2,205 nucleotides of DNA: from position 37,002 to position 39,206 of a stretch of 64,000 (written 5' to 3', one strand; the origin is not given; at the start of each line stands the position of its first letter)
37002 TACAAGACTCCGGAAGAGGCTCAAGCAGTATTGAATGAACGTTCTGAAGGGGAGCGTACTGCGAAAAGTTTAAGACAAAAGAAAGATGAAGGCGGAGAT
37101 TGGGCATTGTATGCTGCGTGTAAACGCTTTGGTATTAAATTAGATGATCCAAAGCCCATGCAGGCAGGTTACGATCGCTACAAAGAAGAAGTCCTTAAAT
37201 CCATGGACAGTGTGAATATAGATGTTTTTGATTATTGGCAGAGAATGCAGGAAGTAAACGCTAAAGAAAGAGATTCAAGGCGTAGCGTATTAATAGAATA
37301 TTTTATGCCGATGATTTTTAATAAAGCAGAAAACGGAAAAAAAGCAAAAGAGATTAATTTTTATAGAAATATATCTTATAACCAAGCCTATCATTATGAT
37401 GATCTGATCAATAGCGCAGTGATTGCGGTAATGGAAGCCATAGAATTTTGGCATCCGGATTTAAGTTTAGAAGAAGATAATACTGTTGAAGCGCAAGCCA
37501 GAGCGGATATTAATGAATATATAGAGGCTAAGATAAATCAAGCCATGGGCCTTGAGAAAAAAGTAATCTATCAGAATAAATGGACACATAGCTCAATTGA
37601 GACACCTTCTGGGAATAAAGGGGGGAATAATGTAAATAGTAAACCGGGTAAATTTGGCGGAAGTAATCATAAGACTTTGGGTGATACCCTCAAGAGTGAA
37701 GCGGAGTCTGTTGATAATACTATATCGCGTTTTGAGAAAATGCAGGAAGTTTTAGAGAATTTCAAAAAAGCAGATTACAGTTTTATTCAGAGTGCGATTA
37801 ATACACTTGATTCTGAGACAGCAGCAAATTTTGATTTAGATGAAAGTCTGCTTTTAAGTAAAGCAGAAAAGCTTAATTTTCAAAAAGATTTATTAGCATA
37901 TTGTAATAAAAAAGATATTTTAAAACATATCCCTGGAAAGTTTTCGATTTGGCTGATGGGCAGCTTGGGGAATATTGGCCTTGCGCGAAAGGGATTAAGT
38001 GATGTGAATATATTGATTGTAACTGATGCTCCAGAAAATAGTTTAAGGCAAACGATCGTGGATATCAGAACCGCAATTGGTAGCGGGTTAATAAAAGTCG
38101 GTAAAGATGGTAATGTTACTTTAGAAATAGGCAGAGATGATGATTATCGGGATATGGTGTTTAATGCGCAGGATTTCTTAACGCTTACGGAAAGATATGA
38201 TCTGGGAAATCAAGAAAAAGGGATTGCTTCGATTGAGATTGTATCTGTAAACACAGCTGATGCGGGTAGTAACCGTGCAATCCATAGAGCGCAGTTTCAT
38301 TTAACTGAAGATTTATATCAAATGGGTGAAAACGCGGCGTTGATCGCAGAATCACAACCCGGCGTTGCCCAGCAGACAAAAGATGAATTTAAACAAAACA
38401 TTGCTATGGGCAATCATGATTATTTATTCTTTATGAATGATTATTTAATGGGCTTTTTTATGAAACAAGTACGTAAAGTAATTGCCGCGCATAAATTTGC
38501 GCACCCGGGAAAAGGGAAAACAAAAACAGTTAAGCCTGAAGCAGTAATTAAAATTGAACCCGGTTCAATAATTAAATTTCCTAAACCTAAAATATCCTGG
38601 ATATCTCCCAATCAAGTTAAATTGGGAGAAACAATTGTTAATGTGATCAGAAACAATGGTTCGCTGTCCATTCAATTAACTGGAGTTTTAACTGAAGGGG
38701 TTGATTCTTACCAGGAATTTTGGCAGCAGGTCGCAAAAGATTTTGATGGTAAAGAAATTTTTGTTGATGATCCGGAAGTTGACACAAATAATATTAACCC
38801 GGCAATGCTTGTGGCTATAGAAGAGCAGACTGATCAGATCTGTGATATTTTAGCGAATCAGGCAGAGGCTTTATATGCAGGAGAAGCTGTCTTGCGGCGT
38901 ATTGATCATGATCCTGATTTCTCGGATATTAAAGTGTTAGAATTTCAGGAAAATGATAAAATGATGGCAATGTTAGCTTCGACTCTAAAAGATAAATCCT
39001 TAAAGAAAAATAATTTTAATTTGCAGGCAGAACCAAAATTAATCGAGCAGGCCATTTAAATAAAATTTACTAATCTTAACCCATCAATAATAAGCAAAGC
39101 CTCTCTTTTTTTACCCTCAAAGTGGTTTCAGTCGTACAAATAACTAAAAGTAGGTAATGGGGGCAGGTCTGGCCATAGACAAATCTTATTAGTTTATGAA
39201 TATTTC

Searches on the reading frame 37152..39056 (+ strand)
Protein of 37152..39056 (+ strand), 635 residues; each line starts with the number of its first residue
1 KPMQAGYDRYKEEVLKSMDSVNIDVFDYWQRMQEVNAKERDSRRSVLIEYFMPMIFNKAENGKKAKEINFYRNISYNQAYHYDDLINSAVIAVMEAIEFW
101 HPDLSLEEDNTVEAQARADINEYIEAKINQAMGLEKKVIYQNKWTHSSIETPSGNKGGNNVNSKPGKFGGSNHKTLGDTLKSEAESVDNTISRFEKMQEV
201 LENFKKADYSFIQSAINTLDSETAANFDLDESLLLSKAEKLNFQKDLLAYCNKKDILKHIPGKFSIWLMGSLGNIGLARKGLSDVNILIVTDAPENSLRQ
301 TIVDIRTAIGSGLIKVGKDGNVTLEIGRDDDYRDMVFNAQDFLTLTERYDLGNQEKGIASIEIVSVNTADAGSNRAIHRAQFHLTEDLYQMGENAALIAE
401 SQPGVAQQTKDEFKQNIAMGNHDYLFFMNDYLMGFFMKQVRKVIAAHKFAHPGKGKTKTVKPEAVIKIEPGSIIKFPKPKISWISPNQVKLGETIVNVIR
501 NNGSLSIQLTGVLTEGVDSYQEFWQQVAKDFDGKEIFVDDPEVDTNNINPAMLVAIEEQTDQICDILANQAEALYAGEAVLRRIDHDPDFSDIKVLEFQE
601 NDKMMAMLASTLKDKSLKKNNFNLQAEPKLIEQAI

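Call 20: find_homologous_proteins(query=A2, max_evalue=0.1)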
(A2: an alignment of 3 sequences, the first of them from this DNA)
Query A2 (3 sequences) (635 aa, profile of the alignment): 1 proteins with E <= 0.1 among 8000 candidates.
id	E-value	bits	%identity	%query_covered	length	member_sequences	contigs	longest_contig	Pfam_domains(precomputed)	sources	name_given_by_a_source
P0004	1.9e-129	451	43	64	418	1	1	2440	-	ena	-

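Call 21: search_protein_families(library=pfam, alignment_id=A2, max_evalue=10)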
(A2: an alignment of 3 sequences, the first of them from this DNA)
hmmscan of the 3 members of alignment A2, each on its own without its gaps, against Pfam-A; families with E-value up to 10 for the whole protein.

A. member 1, seq(635 aa): 3 families
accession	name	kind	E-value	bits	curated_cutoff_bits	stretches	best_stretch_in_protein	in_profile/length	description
PF10460.15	Peptidase_M30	-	0.019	14.1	25.8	1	535-619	22-109/369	Peptidase M30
PF05019.18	Coq4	-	0.14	11.9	22.9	1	484-560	10-85/221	Coenzyme Q (ubiquinone) biosynthesis protein Coq4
PF12239.13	DUF3605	-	3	8.5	23.6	0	73-146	70-139/154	Protein of unknown function (DUF3605)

B. families by the number of members that match (of 3 scanned): 4 families
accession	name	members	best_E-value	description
PF10460.15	Peptidase_M30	1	0.019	Peptidase M30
PF21451.2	NCAP_ISAV_N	1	0.072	Salmon anemia virus nucleoprotein N-terminal domain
PF05019.18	Coq4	1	0.14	Coenzyme Q (ubiquinone) biosynthesis protein Coq4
PF12239.13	DUF3605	1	3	Protein of unknown function (DUF3605)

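Call 22: search_solved_structures(query=A2, max_evalue=10, show_alignments=3)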
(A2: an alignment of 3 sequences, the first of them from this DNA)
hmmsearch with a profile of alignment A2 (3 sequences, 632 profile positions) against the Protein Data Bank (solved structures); distinct sequences matched with E-value up to 10: 6.
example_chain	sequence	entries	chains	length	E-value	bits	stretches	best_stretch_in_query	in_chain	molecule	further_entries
3ehf_A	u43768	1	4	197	0.043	15.3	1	69-160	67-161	Sensor kinase (YocF protein)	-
3ehg_A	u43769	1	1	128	0.045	15.3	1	81-160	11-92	Sensor kinase (YocF protein)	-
3gig_A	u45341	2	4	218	0.045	15.2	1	69-160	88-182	Sensor histidine kinase desK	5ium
6v48_B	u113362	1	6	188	0.13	13.8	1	495-576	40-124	Hemagglutinin HA2 chain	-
6v44_B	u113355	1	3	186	0.15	13.5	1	494-573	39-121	Hemagglutinin HA2 chain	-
9gh3_A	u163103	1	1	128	1.4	10.3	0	404-446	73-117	PH-interacting protein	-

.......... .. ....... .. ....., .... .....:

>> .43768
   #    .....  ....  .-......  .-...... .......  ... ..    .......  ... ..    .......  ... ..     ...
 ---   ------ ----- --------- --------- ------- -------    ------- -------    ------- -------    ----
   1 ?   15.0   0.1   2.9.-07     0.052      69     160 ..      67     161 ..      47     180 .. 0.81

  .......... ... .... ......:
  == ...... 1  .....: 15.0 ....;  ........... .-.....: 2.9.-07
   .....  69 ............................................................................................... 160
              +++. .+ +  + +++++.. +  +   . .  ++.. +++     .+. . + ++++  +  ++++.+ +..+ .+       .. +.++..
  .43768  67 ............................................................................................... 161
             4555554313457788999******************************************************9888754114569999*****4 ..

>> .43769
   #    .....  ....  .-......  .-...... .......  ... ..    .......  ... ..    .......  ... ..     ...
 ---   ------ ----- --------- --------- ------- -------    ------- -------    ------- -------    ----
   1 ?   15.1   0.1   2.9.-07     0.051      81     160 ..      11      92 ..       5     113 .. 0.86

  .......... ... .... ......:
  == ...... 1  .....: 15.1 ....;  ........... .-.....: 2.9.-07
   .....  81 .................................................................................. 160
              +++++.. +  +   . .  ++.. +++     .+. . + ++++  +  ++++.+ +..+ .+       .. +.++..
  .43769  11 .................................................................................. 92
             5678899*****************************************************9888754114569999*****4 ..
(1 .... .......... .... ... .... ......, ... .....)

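Call 23: find_related_loci(query=A2, collection=genome_contigs, flank=10000)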
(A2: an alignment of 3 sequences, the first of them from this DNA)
Query A2 (635 aa) in genome_contigs; peptide patterns used: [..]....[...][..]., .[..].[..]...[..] (x = any residue, [..] = any of these).
199 stretches matched a pattern, but none encodes a relative of the query by tblastn (E <= 1e-3).

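Call 45: predict_structure(alignment_id=A3)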
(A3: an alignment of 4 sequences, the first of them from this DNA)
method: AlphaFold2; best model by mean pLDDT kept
length: 635 residues; sequences in the alignment: 4
mean_pLDDT: 51.2   pTM: 0.37
mean pLDDT of the five models: 51.2, 50.7, 47.3, 44.0, 39.2
residues with pLDDT >= 90: 0; 70-90: 145; 50-70: 159; < 50: 331
segments of 3 or more residues with pLDDT < 50: 1-12, 17-22, 37-39, 62-80, 104-117, 138-235, 271-283, 329-338, 352-357, 369-373, 386-394, 417-479, 541-549, 575-635
pLDDT, mean of each block of 10 residues (from residue 1): 36 47 64 58 62 68 34 30 59 69 48 51 77 55 25 22 23 26 29 39 42 45 41 53 81 87 79 35 63 84 83 68 66 45 67 52 71 53 47 61 79 54 35 40 37 27 24 34 72 73 66 72 70 57 44 59 68 47 34 25 26 25 28 27
secondary structure, 60 per line:
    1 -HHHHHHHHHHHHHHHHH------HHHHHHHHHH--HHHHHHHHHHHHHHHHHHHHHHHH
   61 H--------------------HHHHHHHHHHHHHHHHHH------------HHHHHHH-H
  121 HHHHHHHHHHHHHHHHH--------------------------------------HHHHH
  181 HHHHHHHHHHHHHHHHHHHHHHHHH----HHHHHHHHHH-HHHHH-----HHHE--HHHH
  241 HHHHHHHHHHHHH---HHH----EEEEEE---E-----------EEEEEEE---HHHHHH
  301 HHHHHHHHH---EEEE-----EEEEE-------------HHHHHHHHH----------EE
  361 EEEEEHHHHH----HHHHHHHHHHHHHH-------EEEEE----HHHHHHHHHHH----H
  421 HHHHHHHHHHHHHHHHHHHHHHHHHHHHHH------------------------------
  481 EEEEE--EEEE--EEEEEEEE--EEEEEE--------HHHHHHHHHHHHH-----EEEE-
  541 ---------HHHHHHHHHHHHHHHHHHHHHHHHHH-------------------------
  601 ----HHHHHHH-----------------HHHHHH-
elements in order (helices of 4 or more, strands of 3 or more residues): H2-18 H25-34 H37-61 H82-99 H112-118 H120-137 H176-205 H210-219 H221-225 H237-253 E264-269 E285-291 H295-309 E313-316 E322-326 H340-348 E359-365 H366-370 H375-388 E396-400 H405-415 H420-450 E481-485 E488-491 E494-501 E504-509 H518-530 E536-539 H550-575 H605-611 H629-634

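Call 46: search_protein_representatives(alignment_id=A3)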
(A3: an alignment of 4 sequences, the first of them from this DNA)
Query: 4 sequences, 619 profile positions. Proteins with E-value up to 0.001 (for the whole library): 36; up to 1e-10: 29; up to 1e-30: 14. The best 36 are listed.
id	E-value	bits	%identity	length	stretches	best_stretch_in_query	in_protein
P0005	0.0e+00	1380.8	-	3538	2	1-619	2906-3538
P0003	0.0e+00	1041.2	-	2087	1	1-618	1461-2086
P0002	0.0e+00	1024.7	-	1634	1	3-619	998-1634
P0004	1.8e-208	710.2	-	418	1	182-617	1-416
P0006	2.0e-121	422.7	-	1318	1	4-558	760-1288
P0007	2.9e-105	369.4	-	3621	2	4-437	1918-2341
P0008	6.4e-93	328.6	-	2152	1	5-563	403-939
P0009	4.2e-85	302.7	-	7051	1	2-435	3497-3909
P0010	1.2e-64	235.2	-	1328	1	19-425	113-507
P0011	2.1e-60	221.2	-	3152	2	96-426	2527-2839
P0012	2.3e-58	214.4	-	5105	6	218-349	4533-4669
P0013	1.6e-53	198.5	-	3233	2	93-425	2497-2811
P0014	8.5e-42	159.7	-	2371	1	11-427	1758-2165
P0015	1.2e-31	126.2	-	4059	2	245-425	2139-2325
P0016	1.3e-27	112.8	-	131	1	487-619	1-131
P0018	4.1e-24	101.3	-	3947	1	25-400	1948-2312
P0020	1.5e-22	96.1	-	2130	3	216-350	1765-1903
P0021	3.0e-16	75.3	-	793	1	217-436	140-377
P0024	1.2e-13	66.7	-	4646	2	246-421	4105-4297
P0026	1.9e-12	62.7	-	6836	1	215-415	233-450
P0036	6.5e-06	41.2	-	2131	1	206-390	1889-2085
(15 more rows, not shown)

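Call 50: search_protein_families(library=pfam, proteins=[P0007, P0008, P0011], max_evalue=0.001)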
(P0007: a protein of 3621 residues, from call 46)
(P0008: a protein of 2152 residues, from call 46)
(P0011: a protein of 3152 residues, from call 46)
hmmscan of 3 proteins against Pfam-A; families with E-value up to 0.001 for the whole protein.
P0007 (3621 aa): 4 families
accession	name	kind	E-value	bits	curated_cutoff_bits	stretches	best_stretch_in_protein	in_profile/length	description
PF13660.11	DUF4147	-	3.2e-25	89.4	23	1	2921-3164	2-233/234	Domain of unknown function (DUF4147)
PF13649.12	Methyltransf_25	-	1.6e-05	25.9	27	0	270-346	1-70/97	Methyltransferase domain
PF13847.12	Methyltransf_31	-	0.00011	22.4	27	0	269-379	6-113/145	Methyltransferase domain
PF01135.25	PCMT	-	0.00077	19.7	20.3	0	264-312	71-119/210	Protein-L-isoaspartate(D-aspartate) O-methyltransferase (PCMT)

P0008 (2152 aa): 0 families

P0011 (3152 aa): 0 families

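Call 52: fold_search(model_id=the predicted structure, library=pdb)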
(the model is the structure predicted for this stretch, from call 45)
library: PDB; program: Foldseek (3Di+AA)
matches with E <= 10: 395; with E <= 0.001: 0
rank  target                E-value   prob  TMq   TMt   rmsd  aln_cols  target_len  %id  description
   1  3wfq_G                5.1e-02  0.92  0.12  0.17   9.1       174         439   10  tRNA processing enzyme complex 1 (released 2014-01-01)
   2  6m36_H                9.4e-02  0.97  0.10  0.44   5.4        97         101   11  The crystal structure of B. subtilis RsbV/RsbW complex in the monoclinic crystal form (released 2020-07-15)
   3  3wfs_C                1.0e-01  0.69  0.12  0.17   9.3       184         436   12  tRNA processing enzyme complex 3 (released 2014-01-01)
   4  4ud5_B                1.3e-01  0.87  0.16  0.26   7.1       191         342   15  Structural Plasticity of Cid1 Provides a Basis for its RNA Terminal Uridylyl Transferase Activity (released 2015-03-18)
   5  3wfp_E                1.4e-01  0.54  0.12  0.17   9.4       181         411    9  tRNA processing enzyme (apo form 2) (released 2014-01-01)
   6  7ecd                  1.5e-01  0.80  0.15  0.30   7.3       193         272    8  Crystal structure of Tam41 from Firmicutes bacterium, complex with CTP-Mg (released 2022-01-19)
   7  3wfq_E                1.5e-01  0.54  0.11  0.15   9.3       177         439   10  tRNA processing enzyme complex 1 (released 2014-01-01)
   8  3wfr_E                1.7e-01  0.57  0.12  0.16   9.4       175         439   10  tRNA processing enzyme complex 2 (released 2014-01-01)
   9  3c18_A                1.8e-01  0.89  0.14  0.28   5.5       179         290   12  Crystal structure of nucleotidyltransferase-like protein (ZP_00538802.1) from Exiguobacterium sibiricum 255-15 at 1.90 (released 2008-02-12)
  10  3wfq_H                1.8e-01  0.57  0.12  0.16   9.3       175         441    9  tRNA processing enzyme complex 1 (released 2014-01-01)
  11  6ywp_A                2.0e-01  0.69  0.15  0.24   8.3       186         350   14  Structure of apo-CutA (released 2020-08-05)
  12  6g63_N                2.1e-01  0.09  0.09  0.11  21.2       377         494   10  RNase E in complex with sRNA RrpA (released 2018-10-03)
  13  3wfp_A                2.3e-01  0.47  0.12  0.16   9.5       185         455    9  tRNA processing enzyme (apo form 2) (released 2014-01-01)
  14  3dxj_F                2.4e-01  0.80  0.10  0.18  11.5       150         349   15  Crystal structure of thermus thermophilus rna polymerase holoenzyme in complex with the antibiotic myxopyronin (released 2008-10-14)
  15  3wfr_F                2.4e-01  0.57  0.12  0.16   9.3       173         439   10  tRNA processing enzyme complex 2 (released 2014-01-01)
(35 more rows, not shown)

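Call 71: find_encoding_contigs(protein=P0005, flank=8000, max_places=3)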
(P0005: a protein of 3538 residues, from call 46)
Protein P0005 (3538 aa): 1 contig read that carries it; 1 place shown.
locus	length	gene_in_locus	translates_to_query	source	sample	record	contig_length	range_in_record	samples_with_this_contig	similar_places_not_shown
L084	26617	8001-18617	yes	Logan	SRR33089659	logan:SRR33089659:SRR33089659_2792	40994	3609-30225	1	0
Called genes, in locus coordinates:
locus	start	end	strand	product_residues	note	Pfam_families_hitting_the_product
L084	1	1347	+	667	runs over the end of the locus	-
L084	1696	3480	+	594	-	PF13365:Trypsin_2 (weak)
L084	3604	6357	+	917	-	-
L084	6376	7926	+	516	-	-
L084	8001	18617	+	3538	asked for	-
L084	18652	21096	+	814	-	-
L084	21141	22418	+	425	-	-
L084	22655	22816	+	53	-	-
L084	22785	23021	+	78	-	-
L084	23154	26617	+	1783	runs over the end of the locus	PF13646:HEAT_2 (weak)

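Call 72: find_encoding_contigs(protein=P0010, flank=8000, max_places=3)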
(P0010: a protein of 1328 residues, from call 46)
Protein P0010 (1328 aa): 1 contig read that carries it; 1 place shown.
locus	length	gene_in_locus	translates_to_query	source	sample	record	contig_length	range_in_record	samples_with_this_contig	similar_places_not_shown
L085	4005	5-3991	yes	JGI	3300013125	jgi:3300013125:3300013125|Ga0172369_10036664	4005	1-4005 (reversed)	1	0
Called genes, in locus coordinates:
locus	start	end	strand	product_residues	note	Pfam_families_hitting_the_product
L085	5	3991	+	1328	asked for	-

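Call 83: search_protein_families(library=pfam, proteins=[P0015, P0024], max_evalue=0.0001)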
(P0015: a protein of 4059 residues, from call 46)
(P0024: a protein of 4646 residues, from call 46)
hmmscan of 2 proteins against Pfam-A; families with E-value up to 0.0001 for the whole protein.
P0015 (4059 aa): 1 family
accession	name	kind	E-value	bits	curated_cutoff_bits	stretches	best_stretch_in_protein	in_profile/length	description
PF13646.12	HEAT_2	-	2.9e-07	31.1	27.7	0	459-498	21-61/88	HEAT repeats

P0024 (4646 aa): 0 families

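Call 85: search_protein_families(library=pfam, proteins=[P0018, P0013, P0006, P0010], max_evalue=0.0001)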
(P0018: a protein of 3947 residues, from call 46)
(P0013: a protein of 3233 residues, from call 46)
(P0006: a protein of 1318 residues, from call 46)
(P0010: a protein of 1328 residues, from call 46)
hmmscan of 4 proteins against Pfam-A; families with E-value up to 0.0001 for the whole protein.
P0018 (3947 aa): 8 families
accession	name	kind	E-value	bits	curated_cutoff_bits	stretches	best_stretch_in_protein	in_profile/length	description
PF04545.22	Sigma70_r4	-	2.7e-15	56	24.1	2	2994-3024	19-49/50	Sigma-70, region 4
PF00702.32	Hydrolase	-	2.7e-12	47.9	26.4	1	390-576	2-154/191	haloacid dehalogenase-like hydrolase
PF18765.7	Polbeta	-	3.1e-12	46.9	26.9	1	3632-3695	3-67/93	Polymerase beta, Nucleotidyltransferase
PF22600.2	MTPAP-like_central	-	1.5e-08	35.3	27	1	3624-3676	21-73/139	Poly(A) RNA polymerase, mitochondrial-like, central palm domain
PF01909.29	NTP_transf_2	-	2.2e-08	34.8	21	0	3636-3676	8-52/93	Nucleotidyltransferase domain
PF08281.18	Sigma70_r4_2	-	6.8e-08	32.5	25.7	0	928-963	2-37/54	Sigma-70, region 4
PF04542.20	Sigma70_r2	-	4.6e-07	30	24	1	756-822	3-70/71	Sigma-70 region 2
PF13419.12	HAD_2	-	2.8e-06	28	23.8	1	392-566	1-128/178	Haloacid dehalogenase-like hydrolase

P0013 (3233 aa): 0 families

P0006 (1318 aa): 0 families

P0010 (1328 aa): 0 families

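Call 91: find_encoding_contigs(protein=P0018, flank=8000, max_places=3)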
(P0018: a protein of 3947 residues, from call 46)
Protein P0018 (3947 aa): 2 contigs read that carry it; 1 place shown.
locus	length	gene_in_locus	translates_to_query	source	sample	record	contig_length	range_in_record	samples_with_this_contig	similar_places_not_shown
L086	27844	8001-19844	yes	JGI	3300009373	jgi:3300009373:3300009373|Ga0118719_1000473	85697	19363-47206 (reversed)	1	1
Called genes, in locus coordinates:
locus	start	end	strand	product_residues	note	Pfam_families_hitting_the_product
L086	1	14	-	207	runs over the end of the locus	PF01330:RuvA_N, PF14520:HHH_5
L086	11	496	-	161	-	PF02075:RuvC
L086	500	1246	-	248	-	PF20772:TACO1_YebC_N, PF01709:Transcrip_reg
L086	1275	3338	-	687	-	PF00009:GTP_EFTU, PF22042:EF-G_D2, PF03144:GTP_EFTU_D2, PF16658:RF3_C (weak), PF14492:EFG_III, PF03764:EFG_IV, PF00679:EFG_C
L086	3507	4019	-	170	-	PF01797:Y1_Tnp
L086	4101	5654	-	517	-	PF13541:ChlI, PF00158:Sigma54_activat (faint), PF00493:MCM (faint), PF01078:Mg_chelatase, PF07728:AAA_5 (faint), PF13335:Mg_chelatase_C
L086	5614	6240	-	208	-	PF10543:ORF6N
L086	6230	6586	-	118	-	PF02021:UPF0102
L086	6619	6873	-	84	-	PF04026:SpoVG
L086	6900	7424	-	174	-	PF10543:ORF6N, PF09669:Phage_pRha (weak)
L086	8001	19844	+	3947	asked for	PF08281:Sigma70_r4_2 (faint), PF00702:Hydrolase, PF13419:HAD_2 (faint), PF04542:Sigma70_r2 (weak), PF04545:Sigma70_r4 (weak), PF22600:MTPAP-like_central (faint), PF04545:Sigma70_r4 (weak), PF18765:Polbeta (weak), +1 more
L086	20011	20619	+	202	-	PF08281:Sigma70_r4_2, PF04545:Sigma70_r4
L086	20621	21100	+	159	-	-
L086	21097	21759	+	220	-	PF00156:Pribosyltran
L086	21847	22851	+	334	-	PF03739:LptF_LptG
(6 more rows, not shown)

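Call 92: find_encoding_contigs(protein=P0008, flank=3000, max_places=2)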
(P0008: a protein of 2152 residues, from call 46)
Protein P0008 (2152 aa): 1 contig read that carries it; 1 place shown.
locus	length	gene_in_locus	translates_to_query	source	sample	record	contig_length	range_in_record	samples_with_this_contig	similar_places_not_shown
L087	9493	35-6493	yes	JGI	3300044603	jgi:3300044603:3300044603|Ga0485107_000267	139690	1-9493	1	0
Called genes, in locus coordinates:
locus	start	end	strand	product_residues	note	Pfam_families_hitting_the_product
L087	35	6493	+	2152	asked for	-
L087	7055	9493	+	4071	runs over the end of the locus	PF13328:HD_4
